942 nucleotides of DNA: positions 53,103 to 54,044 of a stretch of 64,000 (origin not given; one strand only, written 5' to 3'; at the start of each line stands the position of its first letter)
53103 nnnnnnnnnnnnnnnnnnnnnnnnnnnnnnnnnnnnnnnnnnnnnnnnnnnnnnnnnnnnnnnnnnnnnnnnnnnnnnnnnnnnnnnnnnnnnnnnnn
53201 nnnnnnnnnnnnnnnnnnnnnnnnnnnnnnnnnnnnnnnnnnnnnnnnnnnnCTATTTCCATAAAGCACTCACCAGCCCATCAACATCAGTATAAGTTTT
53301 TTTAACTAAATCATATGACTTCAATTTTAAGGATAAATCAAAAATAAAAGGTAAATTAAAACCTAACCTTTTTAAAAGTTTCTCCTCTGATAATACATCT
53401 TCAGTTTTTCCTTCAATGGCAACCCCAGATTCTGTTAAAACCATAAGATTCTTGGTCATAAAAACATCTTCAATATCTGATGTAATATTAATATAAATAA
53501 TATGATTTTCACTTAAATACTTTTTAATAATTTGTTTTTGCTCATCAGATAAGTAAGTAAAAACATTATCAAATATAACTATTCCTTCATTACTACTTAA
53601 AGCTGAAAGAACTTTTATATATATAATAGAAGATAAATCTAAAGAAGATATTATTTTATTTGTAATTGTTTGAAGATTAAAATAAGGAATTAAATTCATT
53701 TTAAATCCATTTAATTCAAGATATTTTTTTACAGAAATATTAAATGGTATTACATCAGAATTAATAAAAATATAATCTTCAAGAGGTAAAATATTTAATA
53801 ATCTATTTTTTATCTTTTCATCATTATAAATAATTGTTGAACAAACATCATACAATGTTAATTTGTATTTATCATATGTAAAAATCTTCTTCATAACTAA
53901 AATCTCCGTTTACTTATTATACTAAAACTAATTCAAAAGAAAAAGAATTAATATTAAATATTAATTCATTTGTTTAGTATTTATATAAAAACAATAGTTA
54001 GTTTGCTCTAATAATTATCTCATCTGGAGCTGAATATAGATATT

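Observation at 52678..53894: Pair of intact but catalytically dead EcfA-like ABC ATPase paralogues upstream of truA, with no ecfT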

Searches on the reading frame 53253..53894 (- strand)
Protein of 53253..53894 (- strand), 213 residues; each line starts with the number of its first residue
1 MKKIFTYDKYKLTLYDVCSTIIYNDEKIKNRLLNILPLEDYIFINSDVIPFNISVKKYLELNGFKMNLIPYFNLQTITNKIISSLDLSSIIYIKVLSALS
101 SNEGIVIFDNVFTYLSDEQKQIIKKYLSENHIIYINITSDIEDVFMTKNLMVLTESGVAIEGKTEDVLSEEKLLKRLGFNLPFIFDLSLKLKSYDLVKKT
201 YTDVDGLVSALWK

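Call 3: search_protein_families(library=pfam, proteins=[window:53253-53894:-], max_evalue=10)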
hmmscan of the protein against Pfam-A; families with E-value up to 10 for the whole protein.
window:53253-53894:- (213 aa): 0 families

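Call 4: search_protein_families(library=ncbifam, proteins=[window:53253-53894:-], max_evalue=10)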
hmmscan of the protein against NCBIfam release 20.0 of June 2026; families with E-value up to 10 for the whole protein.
window:53253-53894:- (213 aa): 9 families
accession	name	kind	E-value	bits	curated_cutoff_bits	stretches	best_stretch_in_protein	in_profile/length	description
NF010156.0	PRK13635.1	equivalog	5.6e-12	45.4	392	1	106-213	162-274/279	energy-coupling factor ABC transporter ATP-binding protein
TIGR04520.1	ECF_ATPase_1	equivalog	8e-12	45.1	315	1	97-212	149-269/269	energy-coupling factor transporter ATPase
NF010167.0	PRK13648.1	subfamily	2.7e-09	36.8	241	1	94-209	152-267/269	energy-coupling factor transporter ATPase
TIGR04521.1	ECF_ATPase_2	equivalog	2.1e-07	30.3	330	1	120-209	184-275/279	energy-coupling factor transporter ATPase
NF010158.0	PRK13637.1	equivalog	6.4e-05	22.2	390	1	118-194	182-259/287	energy-coupling factor transporter ATPase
NF010170.0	PRK13651.1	equivalog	0.0076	15.2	432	1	121-211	206-296/308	cobalt transporter ATP-binding subunit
NF010157.0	PRK13636.1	equivalog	0.018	14.2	463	1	120-195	181-257/285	cobalt transporter ATP-binding subunit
NF010155.0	PRK13634.1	equivalog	0.019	14.3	413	1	121-192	186-258/290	energy-coupling factor ABC transporter ATP-binding protein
NF047526.1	LIC_10421_fam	subfamily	0.36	10.9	90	1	79-129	4-56/111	LIC_10421 family protein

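Call 7: find_encoding_contigs(protein=window:53253-53894:-, flank=10000, max_places=6)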
Protein window:53253-53894:- (213 aa): 10 contigs read that carry it; 6 places shown.
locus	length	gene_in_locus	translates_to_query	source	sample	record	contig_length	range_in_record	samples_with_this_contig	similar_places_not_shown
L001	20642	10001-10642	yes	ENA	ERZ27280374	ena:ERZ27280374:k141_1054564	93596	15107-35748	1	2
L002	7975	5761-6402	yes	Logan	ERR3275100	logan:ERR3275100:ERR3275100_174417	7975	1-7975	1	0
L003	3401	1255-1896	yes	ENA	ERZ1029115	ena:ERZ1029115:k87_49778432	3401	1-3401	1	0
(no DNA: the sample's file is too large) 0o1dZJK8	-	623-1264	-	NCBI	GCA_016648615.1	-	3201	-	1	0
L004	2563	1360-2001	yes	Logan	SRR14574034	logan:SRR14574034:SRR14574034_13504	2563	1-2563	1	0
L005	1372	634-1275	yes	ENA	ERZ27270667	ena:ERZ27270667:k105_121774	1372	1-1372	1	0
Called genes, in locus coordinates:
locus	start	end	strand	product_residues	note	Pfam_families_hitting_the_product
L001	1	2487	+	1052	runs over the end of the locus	PF22590:Cas3-like_C_2 (faint), PF14814:UB2H (weak), PF17757:UvrB_inter, PF02559:CarD_TRCF_RID, PF00270:DEAD, PF04851:ResIII, PF00271:Helicase_C, PF03461:TRCF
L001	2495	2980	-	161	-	PF00719:Pyrophosphatase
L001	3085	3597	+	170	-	PF04014:MazE_antitoxin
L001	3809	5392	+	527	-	PF00133:tRNA-synt_1, PF01406:tRNA-synt_1e, PF09334:tRNA-synt_1g, PF00133:tRNA-synt_1, PF19303:Anticodon_3 (weak), PF08264:Anticodon_1 (weak)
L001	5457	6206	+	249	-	PF01026:TatD_DNase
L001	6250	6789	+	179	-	-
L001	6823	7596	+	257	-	PF00398:RrnaAD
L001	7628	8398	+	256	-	PF05582:Peptidase_U57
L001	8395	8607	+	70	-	PF06257:VEG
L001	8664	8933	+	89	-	PF04026:SpoVG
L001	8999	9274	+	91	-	PF07873:YabP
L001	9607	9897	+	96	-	PF04977:DivIC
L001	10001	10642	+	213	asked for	-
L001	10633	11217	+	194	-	-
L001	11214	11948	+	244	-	PF01416:PseudoU_synth_1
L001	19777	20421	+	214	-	PF06541:ABC_trans_CmpB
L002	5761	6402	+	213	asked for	-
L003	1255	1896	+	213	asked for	-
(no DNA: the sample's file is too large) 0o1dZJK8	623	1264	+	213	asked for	-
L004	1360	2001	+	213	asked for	-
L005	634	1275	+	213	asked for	-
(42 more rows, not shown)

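Call 8: find_homologous_proteins(query=window:53256-53894:-, max_evalue=0.001)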
Query window:53256-53894:- (213 aa): 22 proteins with E <= 0.001 among 655 candidates.
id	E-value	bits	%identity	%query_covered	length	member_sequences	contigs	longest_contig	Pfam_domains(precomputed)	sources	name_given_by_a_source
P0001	2.0e-127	440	100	100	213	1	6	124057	-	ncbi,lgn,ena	-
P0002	9.1e-127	438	99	100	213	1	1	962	-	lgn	-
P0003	3.4e-80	286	67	100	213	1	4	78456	-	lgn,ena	-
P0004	1.0e-78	281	63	100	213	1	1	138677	-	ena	-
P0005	1.1e-78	281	63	100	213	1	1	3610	-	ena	-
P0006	1.3e-78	281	63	100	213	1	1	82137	-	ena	-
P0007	1.8e-78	281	62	100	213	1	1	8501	-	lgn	-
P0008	5.5e-78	279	62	100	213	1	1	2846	-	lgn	-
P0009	2.8e-77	277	62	100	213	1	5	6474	-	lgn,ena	-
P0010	1.1e-75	272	62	100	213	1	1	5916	-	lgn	-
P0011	3.1e-75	270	62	100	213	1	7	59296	-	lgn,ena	-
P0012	5.0e-75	269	61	100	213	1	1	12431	-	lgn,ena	-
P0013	5.5e-75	269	61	100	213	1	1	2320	-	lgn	-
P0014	1.3e-74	268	62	100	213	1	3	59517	-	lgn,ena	-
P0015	1.7e-74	268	61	100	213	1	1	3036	-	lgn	-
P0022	9.2e-14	69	38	50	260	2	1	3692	PF00005.34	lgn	-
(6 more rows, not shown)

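Call 11: search_solved_structures(query=window:53256-53894:-, max_evalue=1, show_alignments=2)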
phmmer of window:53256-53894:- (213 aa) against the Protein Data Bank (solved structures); distinct sequences matched with E-value up to 1: 9.
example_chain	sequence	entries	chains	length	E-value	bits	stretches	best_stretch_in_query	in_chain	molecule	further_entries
8bms_A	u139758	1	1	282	1.1e-10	44.7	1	98-213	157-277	Energy-coupling factor transporter ATP-binding protein EcfA1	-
8bmr_A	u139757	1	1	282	1.1e-10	44.7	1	98-213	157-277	Energy-coupling factor transporter ATP-binding protein EcfA1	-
5d3m_A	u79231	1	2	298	1.1e-10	44.6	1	98-213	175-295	Energy-coupling factor transporter ATP-binding protein EcfA1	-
5jsz_A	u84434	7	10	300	1.2e-10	44.6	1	98-213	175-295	Energy-coupling factor transporter ATP-binding protein EcfA1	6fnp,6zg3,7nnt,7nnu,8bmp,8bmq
3gfo_A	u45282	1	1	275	0.072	15.9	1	126-194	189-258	Cobalt import ATP-binding protein cbiO 1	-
4mki_B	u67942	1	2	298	0.084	15.7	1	97-192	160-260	Energy-coupling factor transporter ATP-binding protein EcfA2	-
4huq_B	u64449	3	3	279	0.17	14.7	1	118-199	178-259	Energy-coupling factor transporter ATP-binding protein EcfA 2 | Energy-coupling factor transporter ATP-binding protein EcfA1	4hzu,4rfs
9kym_A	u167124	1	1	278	0.17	14.7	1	118-199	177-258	Energy-coupling factor transporter ATP-binding protein EcfA1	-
7xjv_A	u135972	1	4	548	0.21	14.4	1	37-89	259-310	Alpha-1,3-mannosyltransferase MNT2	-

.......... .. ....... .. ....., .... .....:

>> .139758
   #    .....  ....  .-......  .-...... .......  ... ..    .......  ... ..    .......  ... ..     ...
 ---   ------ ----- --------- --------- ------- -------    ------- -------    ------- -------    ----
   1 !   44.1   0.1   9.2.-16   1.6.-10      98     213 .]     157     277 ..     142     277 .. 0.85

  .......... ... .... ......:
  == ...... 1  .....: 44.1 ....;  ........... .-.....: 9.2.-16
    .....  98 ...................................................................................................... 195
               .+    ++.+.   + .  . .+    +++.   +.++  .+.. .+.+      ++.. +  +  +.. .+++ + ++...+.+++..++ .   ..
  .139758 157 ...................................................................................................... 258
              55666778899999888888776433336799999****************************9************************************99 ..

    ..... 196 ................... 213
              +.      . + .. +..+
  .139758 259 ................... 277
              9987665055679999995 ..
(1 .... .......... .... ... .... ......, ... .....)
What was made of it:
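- A1 aligns to L. delbrueckii EcfA1 up to its last residue (call 11).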

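Call 13: find_encoding_contigs(protein=P0022, flank=10000, max_places=3)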
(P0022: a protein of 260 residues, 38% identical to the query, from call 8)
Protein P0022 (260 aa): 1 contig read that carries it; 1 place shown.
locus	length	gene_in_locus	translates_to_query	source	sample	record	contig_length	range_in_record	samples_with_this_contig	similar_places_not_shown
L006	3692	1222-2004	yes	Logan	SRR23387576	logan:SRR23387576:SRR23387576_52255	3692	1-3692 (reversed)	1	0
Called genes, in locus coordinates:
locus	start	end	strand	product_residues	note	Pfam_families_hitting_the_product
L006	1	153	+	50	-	?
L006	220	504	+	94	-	PF07873:YabP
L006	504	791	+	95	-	-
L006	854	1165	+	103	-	PF04977:DivIC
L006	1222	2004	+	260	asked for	PF00005:ABC_tran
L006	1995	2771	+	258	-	PF00005:ABC_tran (weak)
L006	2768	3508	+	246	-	PF01416:PseudoU_synth_1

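Call 28: predict_structure(alignment_id=A1)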
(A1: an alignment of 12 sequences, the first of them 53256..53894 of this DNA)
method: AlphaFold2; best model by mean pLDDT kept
length: 213 residues; sequences in the alignment: 12
mean_pLDDT: 85.3   pTM: 0.77
mean pLDDT of the five models: 85.3, 79.0, 75.3, 66.7, 52.3
residues with pLDDT >= 90: 84; 70-90: 109; 50-70: 20; < 50: 0
segments of 3 or more residues with pLDDT < 50: none
pLDDT, mean of each block of 10 residues (from residue 1): 83 88 90 79 84 92 91 94 93 90 83 91 90 90 80 90 88 86 71 68 74 67
secondary structure, 60 per line:
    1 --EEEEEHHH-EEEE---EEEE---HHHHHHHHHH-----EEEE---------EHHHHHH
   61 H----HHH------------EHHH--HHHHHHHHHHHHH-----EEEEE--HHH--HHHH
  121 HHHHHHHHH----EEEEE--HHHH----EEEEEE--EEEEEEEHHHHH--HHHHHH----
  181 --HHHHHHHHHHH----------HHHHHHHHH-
elements in order: E3-7 E12-15 E19-22 H26-35 E41-44 H55-61 H87-99 E105-109 H117-129 E134-138 H141-144 E149-154 E157-163 H164-168 H171-176 H183-193 H204-212

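Call 32: fold_search(model_id=the predicted structure, library=pdb)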
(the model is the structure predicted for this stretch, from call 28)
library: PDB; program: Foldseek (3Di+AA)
matches with E <= 10: 1727; with E <= 0.001: 1124
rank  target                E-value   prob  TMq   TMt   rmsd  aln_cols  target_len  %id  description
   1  8bmp_A                1.9e-11  1.00  0.67  0.53   6.5       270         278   17  Cryo-EM structure of the folate-specific ECF transporter complex in MSP2N2 lipid nanodiscs bound to ATP and ADP (released 2023-08-02)
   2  6zg3_F                7.4e-11  1.00  0.67  0.53   5.7       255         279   18  the structure of ECF PanT transporter in a complex with a nanobody (released 2021-03-03)
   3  8bms_A                2.5e-10  1.00  0.67  0.54   5.6       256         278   18  Cryo-EM structure of the mutant solitary ECF module 2EQ in MSP2N2 lipid nanodiscs in the ATPase closed and ATP-bound c (released 2023-08-02)
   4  5x3x_a                4.4e-10  1.00  0.67  0.54   5.1       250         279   13  2.8A resolution structure of a cobalt energy-coupling factor transporter-CbiMQO (released 2017-04-05)
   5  5d3m_A                7.8e-10  1.00  0.66  0.52   5.9       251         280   18  Folate ECF transporter: AMPPNP bound state (released 2016-04-06)
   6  5x3x_A                1.3e-09  1.00  0.67  0.53   5.4       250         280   14  2.8A resolution structure of a cobalt energy-coupling factor transporter-CbiMQO (released 2017-04-05)
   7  5x40_A                1.4e-09  1.00  0.73  0.57   5.0       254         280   14  Structure of a CbiO dimer bound with AMPPCP (released 2017-04-05)
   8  8bmr_A                1.6e-09  1.00  0.67  0.53   5.6       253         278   18  Cryo-EM structure of the wild-type solitary ECF module in MSP2N2 lipid nanodiscs in the ATPase open and nucleotide-fre (released 2023-08-02)
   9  7nnt_A                2.5e-09  1.00  0.71  0.56   5.4       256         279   17  Cryo-EM structure of the folate-specific ECF transporter complex in DDM micelles (released 2021-08-18)
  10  3gfo                  4.4e-09  1.00  0.63  0.54   6.5       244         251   16  Structure of cbiO1 from clostridium perfringens: Part of the ABC transporter complex cbiONQ. (released 2009-03-24)
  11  9kym_B                4.4e-09  1.00  0.64  0.51   5.9       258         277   14  Folate ECF transporter affected by PFOS (released 2025-06-18)
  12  4mki_A                5.3e-09  1.00  0.66  0.51   5.9       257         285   14  Cobalt transporter ATP-binding subunit (released 2013-10-30)
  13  2bbs_A                6.1e-09  1.00  0.58  0.50   8.8       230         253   15  Human deltaF508 NBD1 with three solubilizing mutations (released 2005-11-01)
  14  4mki_B                6.5e-09  1.00  0.65  0.51   5.8       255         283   14  Cobalt transporter ATP-binding subunit (released 2013-10-30)
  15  5lj9_A                6.5e-09  1.00  0.56  0.52   6.3       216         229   12  Structure of the E. coli MacB ABC domain (C2221) (released 2017-11-15)
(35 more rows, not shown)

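Call 42: find_encoding_contigs(protein=P0003, flank=10000, max_places=1)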
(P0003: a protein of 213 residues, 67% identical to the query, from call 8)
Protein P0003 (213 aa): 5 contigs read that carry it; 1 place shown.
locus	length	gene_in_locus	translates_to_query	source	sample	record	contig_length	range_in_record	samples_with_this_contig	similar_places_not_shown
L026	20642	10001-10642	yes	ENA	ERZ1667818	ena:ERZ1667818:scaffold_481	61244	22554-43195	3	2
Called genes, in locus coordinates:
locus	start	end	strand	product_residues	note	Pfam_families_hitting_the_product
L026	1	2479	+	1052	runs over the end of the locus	PF22590:Cas3-like_C_2 (faint), PF14814:UB2H (faint), PF17757:UvrB_inter, PF02559:CarD_TRCF_RID, PF00270:DEAD, PF04851:ResIII, PF00271:Helicase_C, PF03461:TRCF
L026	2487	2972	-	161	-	PF00719:Pyrophosphatase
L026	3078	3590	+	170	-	PF04014:MazE_antitoxin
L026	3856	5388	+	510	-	PF00133:tRNA-synt_1, PF01406:tRNA-synt_1e, PF09334:tRNA-synt_1g, PF00133:tRNA-synt_1, PF19303:Anticodon_3 (weak)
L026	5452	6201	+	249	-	PF01026:TatD_DNase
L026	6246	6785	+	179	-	-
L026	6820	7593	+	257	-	PF00398:RrnaAD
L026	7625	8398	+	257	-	PF05582:Peptidase_U57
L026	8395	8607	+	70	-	PF06257:VEG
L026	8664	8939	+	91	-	PF04026:SpoVG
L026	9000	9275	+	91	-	PF07873:YabP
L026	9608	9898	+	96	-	PF04977:DivIC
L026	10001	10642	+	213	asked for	-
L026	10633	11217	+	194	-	-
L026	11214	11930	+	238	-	PF01416:PseudoU_synth_1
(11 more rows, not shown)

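Call 43: find_encoding_contigs(protein=P0004, flank=10000, max_places=1)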
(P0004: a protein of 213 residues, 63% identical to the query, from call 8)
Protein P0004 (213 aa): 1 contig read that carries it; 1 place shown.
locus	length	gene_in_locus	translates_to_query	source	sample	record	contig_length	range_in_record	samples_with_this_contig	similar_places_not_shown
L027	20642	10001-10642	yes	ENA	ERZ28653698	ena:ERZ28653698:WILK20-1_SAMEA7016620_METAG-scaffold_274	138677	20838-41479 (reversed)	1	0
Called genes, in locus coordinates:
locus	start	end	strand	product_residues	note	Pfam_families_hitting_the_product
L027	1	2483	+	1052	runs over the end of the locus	PF22590:Cas3-like_C_2 (faint), PF17757:UvrB_inter, PF02559:CarD_TRCF_RID, PF00270:DEAD, PF04851:ResIII, PF00271:Helicase_C, PF03461:TRCF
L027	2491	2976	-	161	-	PF00719:Pyrophosphatase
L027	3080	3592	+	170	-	PF04014:MazE_antitoxin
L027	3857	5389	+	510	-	PF00133:tRNA-synt_1, PF01406:tRNA-synt_1e, PF09334:tRNA-synt_1g, PF00133:tRNA-synt_1, PF19303:Anticodon_3 (weak)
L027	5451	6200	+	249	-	PF01026:TatD_DNase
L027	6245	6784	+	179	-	-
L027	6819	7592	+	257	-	PF00398:RrnaAD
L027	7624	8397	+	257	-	PF05582:Peptidase_U57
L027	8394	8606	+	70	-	PF06257:VEG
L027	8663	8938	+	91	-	PF04026:SpoVG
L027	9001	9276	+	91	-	PF07873:YabP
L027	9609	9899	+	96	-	PF04977:DivIC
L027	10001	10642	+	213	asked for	-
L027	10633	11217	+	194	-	-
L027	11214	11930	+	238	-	PF01416:PseudoU_synth_1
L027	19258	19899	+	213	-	PF06541:ABC_trans_CmpB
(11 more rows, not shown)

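Call 55: search_protein_representatives(alignment_id=A1)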
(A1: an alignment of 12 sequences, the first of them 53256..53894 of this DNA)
Query: 12 sequences, 213 profile positions. Proteins with E-value up to 0.001 (for the whole library): 1254; up to 1e-10: 621; up to 1e-30: 56. The best 150 are listed.
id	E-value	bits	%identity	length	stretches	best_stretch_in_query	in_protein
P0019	6.6e-94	329.8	-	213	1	1-213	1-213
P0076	3.5e-74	265.3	-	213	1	1-213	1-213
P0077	4.3e-61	222.6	-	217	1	1-213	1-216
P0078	1.2e-55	204.8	-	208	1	1-213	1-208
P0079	1.1e-51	191.9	-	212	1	6-212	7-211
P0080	4.9e-51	189.7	-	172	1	52-213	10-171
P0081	1.7e-50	187.9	-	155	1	66-212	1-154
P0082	1.8e-46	174.8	-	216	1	1-213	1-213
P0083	7.6e-46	172.7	-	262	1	18-213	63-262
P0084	2.0e-45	171.4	-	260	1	4-213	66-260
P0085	5.4e-45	169.9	-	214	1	2-213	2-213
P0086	2.1e-43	164.8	-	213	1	4-213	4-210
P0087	2.5e-43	164.5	-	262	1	67-213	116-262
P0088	2.0e-41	158.3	-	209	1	68-213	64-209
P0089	8.5e-41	156.2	-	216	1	1-211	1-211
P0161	2.6e-27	112.2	-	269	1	67-213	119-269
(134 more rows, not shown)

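Call 57: find_encoding_contigs(protein=P0083, flank=6000, max_places=2)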
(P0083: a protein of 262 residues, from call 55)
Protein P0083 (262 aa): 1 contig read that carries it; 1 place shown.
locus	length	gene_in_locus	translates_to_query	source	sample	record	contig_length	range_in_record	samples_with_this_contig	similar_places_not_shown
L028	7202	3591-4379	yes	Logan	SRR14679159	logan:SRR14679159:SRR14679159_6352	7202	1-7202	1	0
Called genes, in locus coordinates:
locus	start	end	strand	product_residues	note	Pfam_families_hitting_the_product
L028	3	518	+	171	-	?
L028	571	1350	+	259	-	PF05582:Peptidase_U57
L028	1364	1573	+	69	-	PF06257:VEG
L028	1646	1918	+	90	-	PF04026:SpoVG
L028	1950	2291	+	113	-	PF07873:YabP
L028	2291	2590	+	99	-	-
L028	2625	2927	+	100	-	PF04977:DivIC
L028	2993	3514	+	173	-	PF13353:Fer4_12, PF04055:Radical_SAM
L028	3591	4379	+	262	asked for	PF00005:ABC_tran, PF20720:nSTAND3 (faint)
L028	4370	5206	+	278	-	-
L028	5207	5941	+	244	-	PF01416:PseudoU_synth_1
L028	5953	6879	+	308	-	PF02811:PHP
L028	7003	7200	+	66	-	?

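Call 58: find_encoding_contigs(protein=P0161, flank=6000, max_places=2)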
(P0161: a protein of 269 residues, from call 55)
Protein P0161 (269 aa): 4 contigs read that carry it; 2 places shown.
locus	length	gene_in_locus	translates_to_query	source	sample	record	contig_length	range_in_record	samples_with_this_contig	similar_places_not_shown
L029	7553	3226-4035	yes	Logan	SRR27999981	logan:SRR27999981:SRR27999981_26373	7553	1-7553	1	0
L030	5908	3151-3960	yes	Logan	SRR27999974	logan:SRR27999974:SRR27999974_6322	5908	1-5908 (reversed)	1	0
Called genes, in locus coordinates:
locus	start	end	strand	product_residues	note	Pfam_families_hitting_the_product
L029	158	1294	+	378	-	PF01694:Rhomboid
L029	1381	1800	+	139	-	-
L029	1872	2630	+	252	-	PF00106:adh_short, PF13561:adh_short_C2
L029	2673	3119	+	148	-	PF02681:DUF212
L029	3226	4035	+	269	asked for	PF00005:ABC_tran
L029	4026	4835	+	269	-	PF00005:ABC_tran, PF13304:AAA_21 (weak), PF02463:SMC_N (faint)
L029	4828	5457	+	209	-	-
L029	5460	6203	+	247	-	PF01416:PseudoU_synth_1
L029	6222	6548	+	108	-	-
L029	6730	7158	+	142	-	PF00572:Ribosomal_L13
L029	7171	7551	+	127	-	?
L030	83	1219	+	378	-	PF01694:Rhomboid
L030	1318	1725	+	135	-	-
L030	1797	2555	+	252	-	PF00106:adh_short, PF13561:adh_short_C2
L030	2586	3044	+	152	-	PF02681:DUF212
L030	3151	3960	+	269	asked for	PF00005:ABC_tran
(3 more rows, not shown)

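Call 66: search_protein_families(library=pfam, proteins=[L029:4828-5454:+], max_evalue=0.01)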
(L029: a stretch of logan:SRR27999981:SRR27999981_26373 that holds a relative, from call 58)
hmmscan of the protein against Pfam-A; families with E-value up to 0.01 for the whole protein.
L029:4828-5454:+ (209 aa): 0 families

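Call 68: list_cluster_members(proteins=[window:53256-53894:-, window:52681-53262:-])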
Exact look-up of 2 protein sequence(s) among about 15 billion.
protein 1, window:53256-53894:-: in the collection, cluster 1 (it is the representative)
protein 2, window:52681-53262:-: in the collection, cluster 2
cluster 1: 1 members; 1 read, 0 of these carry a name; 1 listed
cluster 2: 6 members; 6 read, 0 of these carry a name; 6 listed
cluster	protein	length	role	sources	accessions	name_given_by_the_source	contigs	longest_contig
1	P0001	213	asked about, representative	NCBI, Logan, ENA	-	-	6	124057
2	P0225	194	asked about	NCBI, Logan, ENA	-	-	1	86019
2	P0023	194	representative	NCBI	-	-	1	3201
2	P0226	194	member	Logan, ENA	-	-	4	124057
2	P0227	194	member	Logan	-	-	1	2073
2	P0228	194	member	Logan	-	-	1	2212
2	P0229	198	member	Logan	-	-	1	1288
